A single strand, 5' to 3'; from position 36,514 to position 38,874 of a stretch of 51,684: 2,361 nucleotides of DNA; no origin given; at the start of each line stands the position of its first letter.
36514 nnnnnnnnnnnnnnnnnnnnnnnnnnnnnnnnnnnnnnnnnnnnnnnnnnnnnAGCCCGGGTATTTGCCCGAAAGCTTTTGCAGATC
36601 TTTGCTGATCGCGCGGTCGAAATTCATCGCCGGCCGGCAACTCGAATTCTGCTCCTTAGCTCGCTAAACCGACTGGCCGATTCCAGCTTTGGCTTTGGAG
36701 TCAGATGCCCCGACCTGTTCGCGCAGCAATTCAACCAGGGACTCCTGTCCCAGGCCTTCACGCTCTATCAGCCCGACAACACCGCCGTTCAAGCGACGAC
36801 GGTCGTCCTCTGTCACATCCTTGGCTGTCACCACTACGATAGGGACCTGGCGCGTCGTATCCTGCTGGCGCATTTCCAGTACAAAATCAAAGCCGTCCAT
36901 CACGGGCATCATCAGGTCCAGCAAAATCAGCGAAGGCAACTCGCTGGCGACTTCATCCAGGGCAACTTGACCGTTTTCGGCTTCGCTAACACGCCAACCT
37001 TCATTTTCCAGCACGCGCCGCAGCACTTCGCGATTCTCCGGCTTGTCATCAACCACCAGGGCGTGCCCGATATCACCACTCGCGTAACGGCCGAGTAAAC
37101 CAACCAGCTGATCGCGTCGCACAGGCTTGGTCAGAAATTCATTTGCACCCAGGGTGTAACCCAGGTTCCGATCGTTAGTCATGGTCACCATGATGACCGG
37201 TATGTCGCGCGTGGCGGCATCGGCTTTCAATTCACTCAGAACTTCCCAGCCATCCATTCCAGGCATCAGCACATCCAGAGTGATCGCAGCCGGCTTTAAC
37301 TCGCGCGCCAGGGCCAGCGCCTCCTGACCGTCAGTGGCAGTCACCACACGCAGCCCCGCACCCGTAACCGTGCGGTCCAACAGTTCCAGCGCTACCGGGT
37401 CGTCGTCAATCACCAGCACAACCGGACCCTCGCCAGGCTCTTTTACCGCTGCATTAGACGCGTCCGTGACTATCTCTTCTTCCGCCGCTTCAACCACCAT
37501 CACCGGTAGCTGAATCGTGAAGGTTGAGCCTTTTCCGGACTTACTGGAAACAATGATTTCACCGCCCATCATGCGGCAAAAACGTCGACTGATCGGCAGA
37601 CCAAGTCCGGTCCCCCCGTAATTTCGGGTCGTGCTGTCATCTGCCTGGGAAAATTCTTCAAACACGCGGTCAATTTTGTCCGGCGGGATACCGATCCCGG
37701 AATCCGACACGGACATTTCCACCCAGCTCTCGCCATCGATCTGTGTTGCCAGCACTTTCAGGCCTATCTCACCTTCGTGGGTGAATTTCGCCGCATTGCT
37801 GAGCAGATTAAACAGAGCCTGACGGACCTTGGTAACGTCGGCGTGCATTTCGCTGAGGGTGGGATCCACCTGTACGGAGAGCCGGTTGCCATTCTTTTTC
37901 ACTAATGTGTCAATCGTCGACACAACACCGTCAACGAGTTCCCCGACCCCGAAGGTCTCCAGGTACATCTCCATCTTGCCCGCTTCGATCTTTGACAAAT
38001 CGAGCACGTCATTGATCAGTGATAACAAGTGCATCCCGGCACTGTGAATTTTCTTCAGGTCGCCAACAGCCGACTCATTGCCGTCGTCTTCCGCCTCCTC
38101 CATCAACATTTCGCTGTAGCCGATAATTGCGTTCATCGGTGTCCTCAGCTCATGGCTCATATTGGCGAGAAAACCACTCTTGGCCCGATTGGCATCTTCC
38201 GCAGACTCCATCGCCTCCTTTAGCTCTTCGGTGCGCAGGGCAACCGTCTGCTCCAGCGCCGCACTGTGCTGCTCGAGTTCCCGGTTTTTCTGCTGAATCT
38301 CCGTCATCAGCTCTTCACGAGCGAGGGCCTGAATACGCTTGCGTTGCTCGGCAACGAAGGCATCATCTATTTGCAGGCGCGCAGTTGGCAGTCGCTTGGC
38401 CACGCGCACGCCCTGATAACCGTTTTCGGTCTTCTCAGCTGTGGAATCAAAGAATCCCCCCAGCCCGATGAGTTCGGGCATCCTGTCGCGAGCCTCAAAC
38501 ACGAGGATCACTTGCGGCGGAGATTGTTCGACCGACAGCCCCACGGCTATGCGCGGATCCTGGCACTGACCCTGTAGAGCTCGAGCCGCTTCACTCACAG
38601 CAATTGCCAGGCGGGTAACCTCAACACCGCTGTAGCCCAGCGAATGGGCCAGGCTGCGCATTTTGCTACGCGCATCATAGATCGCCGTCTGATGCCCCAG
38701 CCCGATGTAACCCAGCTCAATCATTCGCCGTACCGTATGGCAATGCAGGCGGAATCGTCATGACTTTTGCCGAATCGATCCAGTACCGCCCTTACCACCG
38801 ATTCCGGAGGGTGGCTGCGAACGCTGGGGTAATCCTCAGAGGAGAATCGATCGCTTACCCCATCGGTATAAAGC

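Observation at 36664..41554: Stressosome-type RsbR/S/T/X module whose output is a hybrid histidine kinase, not a sigma-factor cascade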

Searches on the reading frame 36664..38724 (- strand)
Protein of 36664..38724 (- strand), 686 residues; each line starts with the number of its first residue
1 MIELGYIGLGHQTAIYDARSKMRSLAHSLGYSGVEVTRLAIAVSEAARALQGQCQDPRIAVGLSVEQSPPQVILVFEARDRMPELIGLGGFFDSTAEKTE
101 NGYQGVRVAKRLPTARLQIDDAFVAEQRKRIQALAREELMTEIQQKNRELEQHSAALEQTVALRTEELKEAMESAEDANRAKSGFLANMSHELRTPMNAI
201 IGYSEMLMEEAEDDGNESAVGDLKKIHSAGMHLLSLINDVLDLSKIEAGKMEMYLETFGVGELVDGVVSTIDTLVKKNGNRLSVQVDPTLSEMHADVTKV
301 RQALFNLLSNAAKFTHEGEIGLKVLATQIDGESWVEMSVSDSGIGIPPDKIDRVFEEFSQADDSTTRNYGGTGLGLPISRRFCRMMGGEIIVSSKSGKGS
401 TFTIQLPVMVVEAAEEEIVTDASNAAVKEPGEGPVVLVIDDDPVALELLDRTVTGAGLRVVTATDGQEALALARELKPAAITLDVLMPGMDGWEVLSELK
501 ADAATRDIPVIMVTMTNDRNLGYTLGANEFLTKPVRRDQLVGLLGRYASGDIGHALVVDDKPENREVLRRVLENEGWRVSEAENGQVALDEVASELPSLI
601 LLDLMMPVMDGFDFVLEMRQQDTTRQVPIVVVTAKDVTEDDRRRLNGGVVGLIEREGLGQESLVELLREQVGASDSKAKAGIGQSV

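Call 3: search_protein_families(library=pfam, proteins=[window:36664-38724:-], max_evalue=0.01)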
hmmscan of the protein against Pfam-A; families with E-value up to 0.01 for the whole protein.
window:36664-38724:- (686 aa): 6 families
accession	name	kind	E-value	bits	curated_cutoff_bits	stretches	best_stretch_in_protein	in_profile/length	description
PF00072.30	Response_reg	-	1.7e-47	160.6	30.2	2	436-541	1-107/111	Response regulator receiver domain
PF02518.31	HATPase_c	-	6.4e-31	107.5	26.4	1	296-408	2-109/111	Histidine kinase-, DNA gyrase B-, and HSP90-like ATPase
PF00512.31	HisKA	-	2.5e-20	72.7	26.9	1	181-249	1-66/66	His Kinase A (phospho-acceptor) domain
PF13581.12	HATPase_c_2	-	0.00045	20.7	27.4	0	296-382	28-108/127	Histidine kinase-like ATPase domain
PF15506.11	OCC1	-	0.00061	20.3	27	0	357-377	25-45/61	OCC1 family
PF13589.12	HATPase_c_3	-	0.0012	19.3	25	1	332-423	31-120/137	Histidine kinase-, DNA gyrase B-, and HSP90-like ATPase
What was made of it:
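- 37501..38184 (-): Histidine kinase core: HisKA (His191) and HATPase_c (Asn310, G1 Asp341, G2 Gly370). Pfam HisKA at 2.5e-20 and HATPase_c at 6e-31 (call 3).
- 36664..37419 (-): Two receiver domains. REC1 is aa 436-541 (Asp484, Lys533). REC2 is about aa 555-650 (Asp603), with Arg at position 655 where 6 of 10 orthologues have Lys. No HPt domain follows. Pfam Response_reg at 1.7e-47 with two stretches (call 3).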

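Call 4: search_protein_families(library=ncbifam, proteins=[window:36664-38724:-], max_evalue=0.01)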
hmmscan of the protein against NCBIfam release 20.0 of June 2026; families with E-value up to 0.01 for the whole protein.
window:36664-38724:- (686 aa): 160 families (the best 25 are shown)
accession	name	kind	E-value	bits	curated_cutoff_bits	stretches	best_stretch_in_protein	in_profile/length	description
TIGR02956.1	TMAO_torS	equivalog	1.2e-100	338.1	676.5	2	130-548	398-820/967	TMAO reductase system sensor histidine kinase/response regulator TorS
NF008318.0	PRK11107.1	equivalog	6.4e-94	315.7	890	3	137-414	252-524/920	two-component sensor histidine kinase BarA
NF038297.2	hybrid_HK_HrmK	equivalog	6.8e-90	302.4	725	2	133-547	187-607/607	hybrid histidine kinase/response regulator HrmK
NF011874.0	PRK15347.1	equivalog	4.4e-87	293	852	3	150-413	366-619/921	two component system sensor kinase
NF041947.1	LuxQ_Vibrio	equivalog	2.4e-84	283.8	1200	2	169-545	459-836/843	quorum-sensing autoinducer 2 sensor kinase/phosphatase LuxQ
NF008099.0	PRK10841.1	equivalog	3.1e-80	270.1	920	3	166-424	454-706/949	two-component system sensor histidine kinase RcsC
NF008302.0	PRK11091.1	equivalog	8e-79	265.7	838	2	167-547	268-642/779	aerobic respiration two-component sensor histidine kinase ArcB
NF045901.1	HisKinLetSLeg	equivalog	1.8e-71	241.3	1650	3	138-417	246-527/906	two-component system sensor histidine kinase LetS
NF047465.1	hybrid_HK_LvrA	exception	1.3e-64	218.5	1200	2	141-540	165-576/819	hybrid histidine kinase/response regulator LvrA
NF008543.0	PRK11466.1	equivalog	3.8e-63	213.7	982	1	138-549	393-799/914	TMAO reductase system sensor histidine kinase/response regulator TorS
NF041832.1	near_NosP_CTERM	subfamily_domain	8.4e-62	209.4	400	1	176-540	1-362/370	NahK/ErcS family hybrid sensor histidine kinase/response regulator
NF041880.1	EPS_EpsF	equivalog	2.1e-59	201.4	900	3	166-407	258-492/492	response regulator EpsF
NF007420.1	PRK09959.1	equivalog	3.4e-58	197.1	1995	2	173-541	703-1067/1197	acid-sensing system histidine kinase EvgS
NF046044.1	PnpS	equivalog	9.8e-57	192.7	400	1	171-407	159-390/390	two-component system histidine kinase PnpS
NF047874.1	MASE3_PAS_HK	subfamily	9.5e-56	189.9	560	1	164-424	380-641/655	MASE3 domain-containing sensor histidine kinase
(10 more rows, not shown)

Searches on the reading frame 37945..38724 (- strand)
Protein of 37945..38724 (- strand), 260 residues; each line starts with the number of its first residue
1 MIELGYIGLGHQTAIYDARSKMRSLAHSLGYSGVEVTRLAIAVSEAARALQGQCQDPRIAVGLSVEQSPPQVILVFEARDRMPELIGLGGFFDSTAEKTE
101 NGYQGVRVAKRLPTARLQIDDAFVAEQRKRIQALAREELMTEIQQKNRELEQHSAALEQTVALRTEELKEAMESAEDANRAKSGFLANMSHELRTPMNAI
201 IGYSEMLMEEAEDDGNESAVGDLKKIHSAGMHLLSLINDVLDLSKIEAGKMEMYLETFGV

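Call 72: predict_structure(alignment_id=A6)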
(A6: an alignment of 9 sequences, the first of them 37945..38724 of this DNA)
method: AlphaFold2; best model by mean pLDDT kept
length: 260 residues; sequences in the alignment: 9
mean_pLDDT: 85.9   pTM: 0.57
mean pLDDT of the five models: 85.9, 84.8, 84.4, 83.9, 82.9
residues with pLDDT >= 90: 115; 70-90: 128; 50-70: 15; < 50: 2
segments of 3 or more residues with pLDDT < 50: none
pLDDT, mean of each block of 10 residues (from residue 1): 91 89 92 92 91 88 87 92 78 89 91 79 89 75 86 91 86 80 82 86 93 93 92 87 76 60
secondary structure, 60 per line:
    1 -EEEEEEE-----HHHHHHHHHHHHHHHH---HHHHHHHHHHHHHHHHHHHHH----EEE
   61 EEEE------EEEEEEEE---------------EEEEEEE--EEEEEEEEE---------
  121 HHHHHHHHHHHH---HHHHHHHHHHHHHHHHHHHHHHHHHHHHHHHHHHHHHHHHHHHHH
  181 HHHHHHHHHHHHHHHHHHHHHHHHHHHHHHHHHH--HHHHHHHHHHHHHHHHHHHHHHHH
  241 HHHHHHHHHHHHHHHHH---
elements in order: E2-8 H14-29 H33-53 E58-64 E71-78 E94-100 E103-111 H121-132 H136-214 H217-257
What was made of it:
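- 38185..38370 (-): Helical linker (aa 119-180) joining the N-terminal domain to the DHp. The AF2 model of residues 1-260 shows a short helix at 121-132 and then one uninterrupted helix at 136-214 that runs through His191 (call 72).
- Joined to His191 by a 79-residue helix (call 72).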

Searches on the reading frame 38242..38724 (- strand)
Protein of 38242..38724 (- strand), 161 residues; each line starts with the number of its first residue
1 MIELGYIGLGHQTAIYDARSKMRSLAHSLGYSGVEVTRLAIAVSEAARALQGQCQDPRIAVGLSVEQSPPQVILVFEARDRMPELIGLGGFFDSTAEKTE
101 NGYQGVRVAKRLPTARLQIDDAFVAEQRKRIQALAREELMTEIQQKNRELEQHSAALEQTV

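Call 17: find_homologous_proteins(query=window:38242-38724:-, max_evalue=0.001)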
Query seq(161 aa) (161 aa): 9 proteins with E <= 0.001 among 481 candidates.
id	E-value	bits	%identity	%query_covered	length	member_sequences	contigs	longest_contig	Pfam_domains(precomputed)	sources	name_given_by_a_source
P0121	8.3e-54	199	63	100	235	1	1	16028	PF00512.32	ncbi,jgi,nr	ncbi:MAG: hypothetical protein JRG80_12635 [Deltaproteobacteria bacterium]|nr:hypothetical protein [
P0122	1.0e-49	186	60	100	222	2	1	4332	-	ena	-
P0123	2.3e-48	182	57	100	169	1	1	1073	-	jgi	jgi:hypothetical protein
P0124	2.5e-47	178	57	100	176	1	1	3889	-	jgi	jgi:hypothetical protein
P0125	1.5e-43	166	57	93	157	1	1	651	-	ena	-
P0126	1.2e-41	160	54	100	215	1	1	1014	-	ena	-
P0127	1.5e-40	156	53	100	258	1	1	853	PF00512.32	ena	-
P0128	2.2e-40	156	55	100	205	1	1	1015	-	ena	-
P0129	3.4e-21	94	61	53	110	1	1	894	-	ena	-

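Call 35: search_protein_families(library=pfam, proteins=[window:38329-38724:-], max_evalue=10)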
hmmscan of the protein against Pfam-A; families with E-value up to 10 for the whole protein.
seq(132 aa): 0 families
